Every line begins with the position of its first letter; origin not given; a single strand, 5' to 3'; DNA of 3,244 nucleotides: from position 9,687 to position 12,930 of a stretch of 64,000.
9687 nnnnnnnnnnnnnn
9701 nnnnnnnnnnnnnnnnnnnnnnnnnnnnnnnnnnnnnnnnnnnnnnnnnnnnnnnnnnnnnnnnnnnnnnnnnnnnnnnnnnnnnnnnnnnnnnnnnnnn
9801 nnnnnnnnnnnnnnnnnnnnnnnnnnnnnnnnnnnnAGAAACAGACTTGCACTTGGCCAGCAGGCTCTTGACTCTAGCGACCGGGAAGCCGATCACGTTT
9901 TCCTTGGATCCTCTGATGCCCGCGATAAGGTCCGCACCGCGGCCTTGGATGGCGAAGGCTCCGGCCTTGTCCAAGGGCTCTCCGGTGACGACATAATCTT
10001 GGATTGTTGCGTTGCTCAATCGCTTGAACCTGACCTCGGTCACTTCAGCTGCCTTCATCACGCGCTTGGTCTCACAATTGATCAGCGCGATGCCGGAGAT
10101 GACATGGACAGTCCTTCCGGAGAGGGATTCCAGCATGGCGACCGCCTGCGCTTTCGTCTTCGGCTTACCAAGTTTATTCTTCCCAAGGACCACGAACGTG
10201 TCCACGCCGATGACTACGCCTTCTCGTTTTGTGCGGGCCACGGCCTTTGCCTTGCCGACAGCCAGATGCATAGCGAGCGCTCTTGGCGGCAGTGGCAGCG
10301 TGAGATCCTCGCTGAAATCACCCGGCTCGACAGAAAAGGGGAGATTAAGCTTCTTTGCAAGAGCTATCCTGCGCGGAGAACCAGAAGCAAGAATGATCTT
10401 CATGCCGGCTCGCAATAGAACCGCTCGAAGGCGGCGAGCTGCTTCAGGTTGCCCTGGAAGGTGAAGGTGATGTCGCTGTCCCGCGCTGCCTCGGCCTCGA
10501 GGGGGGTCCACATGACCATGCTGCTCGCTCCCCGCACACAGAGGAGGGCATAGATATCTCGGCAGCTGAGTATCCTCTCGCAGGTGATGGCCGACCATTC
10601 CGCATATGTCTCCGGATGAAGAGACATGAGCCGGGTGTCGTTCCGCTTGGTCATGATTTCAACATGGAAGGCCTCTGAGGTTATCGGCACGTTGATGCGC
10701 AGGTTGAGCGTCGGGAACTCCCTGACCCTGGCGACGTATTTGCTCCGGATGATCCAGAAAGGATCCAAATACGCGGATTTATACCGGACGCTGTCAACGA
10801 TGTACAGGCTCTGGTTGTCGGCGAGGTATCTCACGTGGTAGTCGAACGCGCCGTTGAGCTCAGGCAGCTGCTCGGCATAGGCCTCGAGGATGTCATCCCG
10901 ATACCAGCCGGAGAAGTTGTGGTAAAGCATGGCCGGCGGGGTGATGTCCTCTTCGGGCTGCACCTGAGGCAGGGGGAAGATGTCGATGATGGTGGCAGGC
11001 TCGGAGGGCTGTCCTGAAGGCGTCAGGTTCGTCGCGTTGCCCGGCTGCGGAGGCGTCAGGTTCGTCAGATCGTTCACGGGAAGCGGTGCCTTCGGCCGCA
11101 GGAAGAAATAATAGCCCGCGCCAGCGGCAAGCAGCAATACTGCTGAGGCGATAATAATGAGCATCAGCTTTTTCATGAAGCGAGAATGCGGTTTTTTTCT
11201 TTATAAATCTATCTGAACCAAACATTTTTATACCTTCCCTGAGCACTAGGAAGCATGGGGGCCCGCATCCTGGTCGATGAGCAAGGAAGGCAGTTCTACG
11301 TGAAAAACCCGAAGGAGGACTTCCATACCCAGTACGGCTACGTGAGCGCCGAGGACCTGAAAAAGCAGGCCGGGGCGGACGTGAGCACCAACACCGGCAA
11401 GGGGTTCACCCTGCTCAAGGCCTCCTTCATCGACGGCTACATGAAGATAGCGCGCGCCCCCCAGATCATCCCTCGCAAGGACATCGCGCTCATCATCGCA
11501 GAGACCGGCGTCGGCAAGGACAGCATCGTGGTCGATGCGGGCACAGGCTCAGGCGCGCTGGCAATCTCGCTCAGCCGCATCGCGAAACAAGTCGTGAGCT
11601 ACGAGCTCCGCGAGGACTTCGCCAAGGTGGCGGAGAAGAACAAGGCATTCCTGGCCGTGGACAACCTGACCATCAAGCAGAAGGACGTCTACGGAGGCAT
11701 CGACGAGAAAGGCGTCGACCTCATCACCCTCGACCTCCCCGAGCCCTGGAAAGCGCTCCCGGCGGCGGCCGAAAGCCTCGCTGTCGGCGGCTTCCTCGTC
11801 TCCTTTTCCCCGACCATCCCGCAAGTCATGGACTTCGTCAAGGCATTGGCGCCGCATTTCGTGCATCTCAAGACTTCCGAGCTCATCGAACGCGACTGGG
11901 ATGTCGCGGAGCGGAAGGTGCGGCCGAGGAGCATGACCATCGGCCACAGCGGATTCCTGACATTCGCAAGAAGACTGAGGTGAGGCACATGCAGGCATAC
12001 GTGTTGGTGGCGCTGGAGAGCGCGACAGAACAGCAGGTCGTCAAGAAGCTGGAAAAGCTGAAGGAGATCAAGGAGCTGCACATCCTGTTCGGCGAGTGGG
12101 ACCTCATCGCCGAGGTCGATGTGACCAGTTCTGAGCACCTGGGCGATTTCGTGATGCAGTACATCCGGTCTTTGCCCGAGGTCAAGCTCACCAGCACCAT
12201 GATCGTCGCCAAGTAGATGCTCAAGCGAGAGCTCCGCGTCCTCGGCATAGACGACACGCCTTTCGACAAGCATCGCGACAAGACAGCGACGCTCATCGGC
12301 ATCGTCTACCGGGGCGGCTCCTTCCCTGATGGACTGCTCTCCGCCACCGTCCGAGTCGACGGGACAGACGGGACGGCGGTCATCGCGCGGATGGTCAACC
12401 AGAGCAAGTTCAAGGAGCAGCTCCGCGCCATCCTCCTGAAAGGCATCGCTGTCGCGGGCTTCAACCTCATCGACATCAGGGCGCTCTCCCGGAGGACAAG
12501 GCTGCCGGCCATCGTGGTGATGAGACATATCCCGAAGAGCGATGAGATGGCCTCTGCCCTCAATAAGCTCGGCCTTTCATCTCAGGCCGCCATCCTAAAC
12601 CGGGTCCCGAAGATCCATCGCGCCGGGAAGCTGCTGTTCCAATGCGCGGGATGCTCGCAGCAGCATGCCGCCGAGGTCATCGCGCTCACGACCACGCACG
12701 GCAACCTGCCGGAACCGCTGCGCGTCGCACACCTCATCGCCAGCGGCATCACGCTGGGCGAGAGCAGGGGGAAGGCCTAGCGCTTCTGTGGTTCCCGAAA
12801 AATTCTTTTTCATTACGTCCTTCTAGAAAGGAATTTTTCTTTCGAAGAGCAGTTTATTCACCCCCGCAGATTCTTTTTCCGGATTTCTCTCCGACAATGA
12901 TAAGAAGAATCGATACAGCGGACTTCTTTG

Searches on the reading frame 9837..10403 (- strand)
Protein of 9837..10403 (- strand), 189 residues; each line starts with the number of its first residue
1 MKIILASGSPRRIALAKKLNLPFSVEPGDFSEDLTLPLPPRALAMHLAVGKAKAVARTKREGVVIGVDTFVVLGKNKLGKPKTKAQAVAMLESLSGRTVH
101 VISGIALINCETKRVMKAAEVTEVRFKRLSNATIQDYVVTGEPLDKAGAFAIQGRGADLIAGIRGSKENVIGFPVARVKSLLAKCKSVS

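Call 19: find_homologous_proteins(query=window:9837-10403:-, max_evalue=1e-20)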
Query seq(189 aa) (189 aa): 1074 proteins with E <= 1e-20 among 1513 candidates; the best 120 are listed.
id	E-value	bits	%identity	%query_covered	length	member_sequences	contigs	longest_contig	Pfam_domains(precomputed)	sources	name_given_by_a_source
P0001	6.7e-113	392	100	100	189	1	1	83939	PF02545.20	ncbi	ncbi:MAG: Maf family protein [Nanoarchaeota archaeon]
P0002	5.5e-54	201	55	93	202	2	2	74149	PF02545.20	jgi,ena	-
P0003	1.8e-52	196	52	97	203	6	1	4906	PF02545.20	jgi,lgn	jgi:septum formation protein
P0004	3.4e-52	195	56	93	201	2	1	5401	PF02545.20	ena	-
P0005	1.2e-50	190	50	97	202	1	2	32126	PF02545.20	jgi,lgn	jgi:septum formation protein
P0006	4.0e-50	188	50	97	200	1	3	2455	PF02545.20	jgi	jgi:septum formation protein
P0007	2.7e-49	185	51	97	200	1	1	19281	PF02545.20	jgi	jgi:septum formation protein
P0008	4.4e-49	185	54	97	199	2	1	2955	PF02545.20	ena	-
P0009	4.4e-49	185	51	97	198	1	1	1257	PF02545.20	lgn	-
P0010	5.6e-49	184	53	92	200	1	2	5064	PF02545.20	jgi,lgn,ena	-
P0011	6.3e-49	184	48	97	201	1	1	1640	PF02545.20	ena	-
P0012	9.1e-49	184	53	97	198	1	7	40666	PF02545.20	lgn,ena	-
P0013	3.6e-48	182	49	92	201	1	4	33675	PF02545.20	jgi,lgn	jgi:septum formation protein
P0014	3.8e-48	182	52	97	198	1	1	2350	PF02545.20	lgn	-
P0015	1.0e-47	180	49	97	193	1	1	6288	PF02545.20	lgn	-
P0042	4.2e-43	165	48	97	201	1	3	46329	PF02545.20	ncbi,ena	ncbi:MAG: Maf family protein [Nanoarchaeota archaeon]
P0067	6.7e-41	158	44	99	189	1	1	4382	PF02545.20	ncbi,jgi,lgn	-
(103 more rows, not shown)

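Call 20: find_encoding_contigs(protein=P0001, flank=10000, max_places=5)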
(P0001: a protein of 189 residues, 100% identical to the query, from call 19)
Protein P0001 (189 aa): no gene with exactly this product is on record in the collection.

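Call 21: find_encoding_contigs(protein=P0002, flank=10000, max_places=5)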
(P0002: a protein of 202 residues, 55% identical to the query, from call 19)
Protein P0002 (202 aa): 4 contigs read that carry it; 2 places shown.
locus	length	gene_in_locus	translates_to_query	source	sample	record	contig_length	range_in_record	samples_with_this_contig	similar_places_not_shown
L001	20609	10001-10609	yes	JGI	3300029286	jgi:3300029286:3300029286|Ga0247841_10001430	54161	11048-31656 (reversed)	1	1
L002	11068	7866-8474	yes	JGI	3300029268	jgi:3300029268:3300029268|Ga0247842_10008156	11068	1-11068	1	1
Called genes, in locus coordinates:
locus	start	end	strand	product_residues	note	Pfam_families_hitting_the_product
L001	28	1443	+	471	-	PF11999:Ice_binding, PF19403:SpaA_2 (faint)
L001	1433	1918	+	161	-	PF09721:Exosortase_EpsH (weak)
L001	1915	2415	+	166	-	-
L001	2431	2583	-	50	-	-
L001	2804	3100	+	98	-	-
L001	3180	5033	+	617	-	PF01909:NTP_transf_2 (weak), PF18765:Polbeta (faint)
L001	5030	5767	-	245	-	PF01978:TrmB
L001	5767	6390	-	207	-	PF01966:HD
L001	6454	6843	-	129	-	PF00383:dCMP_cyt_deam_1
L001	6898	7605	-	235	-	PF00696:AA_kinase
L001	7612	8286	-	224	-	-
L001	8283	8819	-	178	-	PF13521:AAA_28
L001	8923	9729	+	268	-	PF03437:BtpA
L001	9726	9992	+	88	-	-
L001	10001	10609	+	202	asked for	PF02545:Maf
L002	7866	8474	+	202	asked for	PF02545:Maf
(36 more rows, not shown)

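Call 64: find_encoding_contigs(protein=P0010, flank=10000, max_places=3)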
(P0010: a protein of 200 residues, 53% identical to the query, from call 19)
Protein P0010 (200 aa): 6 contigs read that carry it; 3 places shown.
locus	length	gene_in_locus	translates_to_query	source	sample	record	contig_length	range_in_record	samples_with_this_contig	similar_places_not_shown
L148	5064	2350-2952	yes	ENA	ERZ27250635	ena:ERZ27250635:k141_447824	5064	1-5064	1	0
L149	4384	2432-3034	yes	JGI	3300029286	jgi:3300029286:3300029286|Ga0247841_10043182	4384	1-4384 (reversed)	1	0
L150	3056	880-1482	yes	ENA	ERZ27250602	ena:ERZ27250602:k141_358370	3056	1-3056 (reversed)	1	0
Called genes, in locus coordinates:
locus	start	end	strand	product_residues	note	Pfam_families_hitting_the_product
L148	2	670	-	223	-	?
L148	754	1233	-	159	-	-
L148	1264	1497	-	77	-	-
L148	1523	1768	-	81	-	-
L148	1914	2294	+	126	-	-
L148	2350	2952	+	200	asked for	PF02545:Maf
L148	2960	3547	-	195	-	-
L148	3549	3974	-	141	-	-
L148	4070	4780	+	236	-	PF01978:TrmB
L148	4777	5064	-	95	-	?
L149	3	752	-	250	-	?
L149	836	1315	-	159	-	-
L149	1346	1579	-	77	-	-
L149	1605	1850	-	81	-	-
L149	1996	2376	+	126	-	-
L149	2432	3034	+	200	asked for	PF02545:Maf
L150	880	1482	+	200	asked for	PF02545:Maf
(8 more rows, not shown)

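Call 65: find_encoding_contigs(protein=P0004, flank=10000, max_places=3)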
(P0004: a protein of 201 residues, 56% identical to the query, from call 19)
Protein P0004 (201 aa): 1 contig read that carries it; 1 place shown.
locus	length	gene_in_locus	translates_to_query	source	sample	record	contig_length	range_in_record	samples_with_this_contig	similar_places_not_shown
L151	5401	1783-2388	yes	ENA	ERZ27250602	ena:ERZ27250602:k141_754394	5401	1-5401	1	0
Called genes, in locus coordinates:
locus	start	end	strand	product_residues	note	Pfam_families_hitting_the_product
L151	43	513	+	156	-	-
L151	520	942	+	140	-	-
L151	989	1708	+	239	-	-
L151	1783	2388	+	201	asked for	PF02545:Maf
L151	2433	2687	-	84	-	-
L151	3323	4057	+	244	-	PF01978:TrmB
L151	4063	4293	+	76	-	-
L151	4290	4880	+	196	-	PF00881:Nitroreductase, PF14512:TM1586_NiRdase (faint)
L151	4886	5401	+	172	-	?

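Call 71: find_encoding_contigs(protein=P0067, flank=10000, max_places=3)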
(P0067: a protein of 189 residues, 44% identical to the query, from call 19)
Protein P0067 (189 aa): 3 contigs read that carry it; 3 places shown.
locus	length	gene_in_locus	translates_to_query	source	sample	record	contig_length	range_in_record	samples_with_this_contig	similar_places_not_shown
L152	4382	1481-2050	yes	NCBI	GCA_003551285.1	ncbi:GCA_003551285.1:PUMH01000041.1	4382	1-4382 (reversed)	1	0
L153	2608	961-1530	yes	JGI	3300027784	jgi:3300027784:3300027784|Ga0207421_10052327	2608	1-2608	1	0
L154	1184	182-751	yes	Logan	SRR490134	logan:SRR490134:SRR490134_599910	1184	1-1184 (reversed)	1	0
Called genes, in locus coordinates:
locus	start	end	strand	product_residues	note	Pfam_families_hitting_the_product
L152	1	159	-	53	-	?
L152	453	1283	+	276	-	-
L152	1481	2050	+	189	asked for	PF02545:Maf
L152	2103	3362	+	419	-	PF00079:Serpin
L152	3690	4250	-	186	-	PF02223:Thymidylate_kin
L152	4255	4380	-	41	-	?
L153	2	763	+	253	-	?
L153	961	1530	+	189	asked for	PF02545:Maf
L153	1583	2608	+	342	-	?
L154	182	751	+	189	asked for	PF02545:Maf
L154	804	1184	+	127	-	?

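Call 72: find_encoding_contigs(protein=P0042, flank=10000, max_places=2)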
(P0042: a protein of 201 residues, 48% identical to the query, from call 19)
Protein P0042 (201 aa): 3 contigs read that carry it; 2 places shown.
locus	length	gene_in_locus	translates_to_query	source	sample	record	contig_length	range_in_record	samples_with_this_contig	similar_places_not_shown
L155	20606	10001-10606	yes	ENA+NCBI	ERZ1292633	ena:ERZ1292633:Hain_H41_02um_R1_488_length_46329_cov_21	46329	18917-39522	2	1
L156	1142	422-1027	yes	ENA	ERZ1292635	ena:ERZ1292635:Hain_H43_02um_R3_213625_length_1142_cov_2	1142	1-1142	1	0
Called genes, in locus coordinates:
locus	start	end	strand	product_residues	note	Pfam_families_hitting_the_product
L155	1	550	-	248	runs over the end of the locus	PF00705:PCNA_N, PF04139:Rad9 (weak), PF02747:PCNA_C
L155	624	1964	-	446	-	PF00753:Lactamase_B (weak), PF12706:Lactamase_B_2 (weak), PF22505:RNase_J_b_CASP, PF07521:RMMBL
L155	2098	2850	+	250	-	-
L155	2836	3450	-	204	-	PF01725:Ham1p_like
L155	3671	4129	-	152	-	-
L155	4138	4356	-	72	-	-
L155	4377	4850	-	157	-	-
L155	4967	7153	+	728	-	PF00932:LTD (weak)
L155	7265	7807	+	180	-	-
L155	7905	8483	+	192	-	PF27325:MJ0538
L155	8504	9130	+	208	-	PF04079:SMC_ScpB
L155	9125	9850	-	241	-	PF01978:TrmB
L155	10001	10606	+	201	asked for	PF02545:Maf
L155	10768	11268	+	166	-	-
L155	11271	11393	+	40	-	-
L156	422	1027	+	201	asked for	PF02545:Maf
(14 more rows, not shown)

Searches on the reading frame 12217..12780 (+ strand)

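Call 50: search_protein_families(library=pfam, proteins=[window:12217-12780:+], max_evalue=0.001)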
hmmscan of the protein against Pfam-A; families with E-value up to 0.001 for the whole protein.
window:12217-12780:+ (187 aa): 1 family
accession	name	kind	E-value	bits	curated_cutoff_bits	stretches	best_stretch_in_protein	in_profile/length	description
PF01949.23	Endo_dU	-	6.5e-54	182.5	32.7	1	5-178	2-181/182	Endonuclease dU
